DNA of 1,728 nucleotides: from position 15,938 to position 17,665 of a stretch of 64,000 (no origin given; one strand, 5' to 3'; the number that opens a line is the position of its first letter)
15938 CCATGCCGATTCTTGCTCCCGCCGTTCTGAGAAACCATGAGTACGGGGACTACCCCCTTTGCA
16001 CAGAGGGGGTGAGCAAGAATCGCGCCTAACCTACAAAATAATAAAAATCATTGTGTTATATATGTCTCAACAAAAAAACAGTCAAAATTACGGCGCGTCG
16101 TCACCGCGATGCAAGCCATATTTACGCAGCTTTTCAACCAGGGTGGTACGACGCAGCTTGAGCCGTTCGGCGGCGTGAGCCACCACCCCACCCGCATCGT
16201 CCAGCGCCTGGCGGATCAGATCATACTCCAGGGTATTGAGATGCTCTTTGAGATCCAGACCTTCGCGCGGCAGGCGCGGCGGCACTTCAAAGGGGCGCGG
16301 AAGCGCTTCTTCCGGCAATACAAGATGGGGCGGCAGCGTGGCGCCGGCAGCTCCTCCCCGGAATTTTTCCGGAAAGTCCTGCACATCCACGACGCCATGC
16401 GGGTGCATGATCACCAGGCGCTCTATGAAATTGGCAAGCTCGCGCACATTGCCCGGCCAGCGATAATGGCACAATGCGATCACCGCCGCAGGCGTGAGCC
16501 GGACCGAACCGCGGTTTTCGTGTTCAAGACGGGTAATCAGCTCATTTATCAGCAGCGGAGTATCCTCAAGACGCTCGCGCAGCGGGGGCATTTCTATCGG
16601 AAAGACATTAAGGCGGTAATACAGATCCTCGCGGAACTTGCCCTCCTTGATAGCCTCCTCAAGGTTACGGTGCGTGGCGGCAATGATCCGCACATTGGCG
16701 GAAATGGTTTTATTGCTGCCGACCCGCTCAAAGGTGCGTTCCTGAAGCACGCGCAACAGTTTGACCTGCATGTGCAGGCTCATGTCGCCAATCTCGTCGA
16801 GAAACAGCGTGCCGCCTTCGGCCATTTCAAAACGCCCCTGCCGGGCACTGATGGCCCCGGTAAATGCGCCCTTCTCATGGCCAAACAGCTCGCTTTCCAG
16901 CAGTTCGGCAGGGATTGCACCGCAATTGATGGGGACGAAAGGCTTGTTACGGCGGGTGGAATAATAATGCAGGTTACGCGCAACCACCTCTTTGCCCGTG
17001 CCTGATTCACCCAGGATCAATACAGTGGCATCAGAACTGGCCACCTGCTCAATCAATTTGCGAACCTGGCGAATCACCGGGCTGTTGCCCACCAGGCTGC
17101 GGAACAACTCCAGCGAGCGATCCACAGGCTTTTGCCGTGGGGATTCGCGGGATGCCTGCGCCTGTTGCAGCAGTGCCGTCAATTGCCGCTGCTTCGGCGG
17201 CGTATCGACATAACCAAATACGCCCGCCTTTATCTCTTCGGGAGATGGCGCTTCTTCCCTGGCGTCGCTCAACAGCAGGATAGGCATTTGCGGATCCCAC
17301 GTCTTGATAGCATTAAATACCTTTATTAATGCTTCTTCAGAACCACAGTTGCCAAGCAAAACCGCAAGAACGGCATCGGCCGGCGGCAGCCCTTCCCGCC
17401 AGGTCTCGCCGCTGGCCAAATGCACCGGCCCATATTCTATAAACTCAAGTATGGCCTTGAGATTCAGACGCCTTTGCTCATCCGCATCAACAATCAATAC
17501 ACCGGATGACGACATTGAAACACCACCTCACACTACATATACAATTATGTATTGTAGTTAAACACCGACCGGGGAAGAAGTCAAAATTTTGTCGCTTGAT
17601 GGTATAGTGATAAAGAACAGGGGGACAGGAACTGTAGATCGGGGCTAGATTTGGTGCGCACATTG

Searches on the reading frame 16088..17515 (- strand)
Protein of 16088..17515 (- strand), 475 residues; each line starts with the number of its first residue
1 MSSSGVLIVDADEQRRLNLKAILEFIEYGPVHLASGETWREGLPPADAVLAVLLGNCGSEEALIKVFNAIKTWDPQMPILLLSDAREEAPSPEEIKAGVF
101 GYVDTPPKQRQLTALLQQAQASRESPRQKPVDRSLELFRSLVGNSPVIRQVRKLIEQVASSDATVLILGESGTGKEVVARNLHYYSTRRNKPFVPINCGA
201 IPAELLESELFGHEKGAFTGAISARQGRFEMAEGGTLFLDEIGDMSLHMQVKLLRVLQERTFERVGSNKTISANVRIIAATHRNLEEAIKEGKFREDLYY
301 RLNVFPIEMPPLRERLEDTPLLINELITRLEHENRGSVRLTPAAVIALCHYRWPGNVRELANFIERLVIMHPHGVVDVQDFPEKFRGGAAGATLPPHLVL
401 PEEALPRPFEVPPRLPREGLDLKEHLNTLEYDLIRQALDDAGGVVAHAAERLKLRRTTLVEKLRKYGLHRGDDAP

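Call 71: search_protein_families(library=pfam, proteins=[window:16088-17515:-], max_evalue=0.00001)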
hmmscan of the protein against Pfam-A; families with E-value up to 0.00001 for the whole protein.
window:16088-17515:- (475 aa): 6 families
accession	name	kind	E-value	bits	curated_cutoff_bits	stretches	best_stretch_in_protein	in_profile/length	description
PF00158.32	Sigma54_activat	-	2.5e-77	258.7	20.2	1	141-308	1-168/168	Sigma-54 interaction domain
PF14532.12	Sigma54_activ_2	-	4.2e-25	89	25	1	142-312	1-138/138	Sigma-54 interaction domain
PF25601.1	AAA_lid_14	-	5.5e-23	81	27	1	313-390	1-79/87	AAA+ ATPase lid domain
PF06490.17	FleQ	-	2.3e-17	63.7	22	1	6-120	2-107/108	Flagellar regulatory protein FleQ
PF02954.25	HTH_8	-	2.8e-11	43.4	22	1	428-466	4-42/42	Bacterial regulatory protein, Fis family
PF07728.20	AAA_5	-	2.7e-09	37.6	22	1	165-284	2-124/139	AAA domain (dynein-related subfamily)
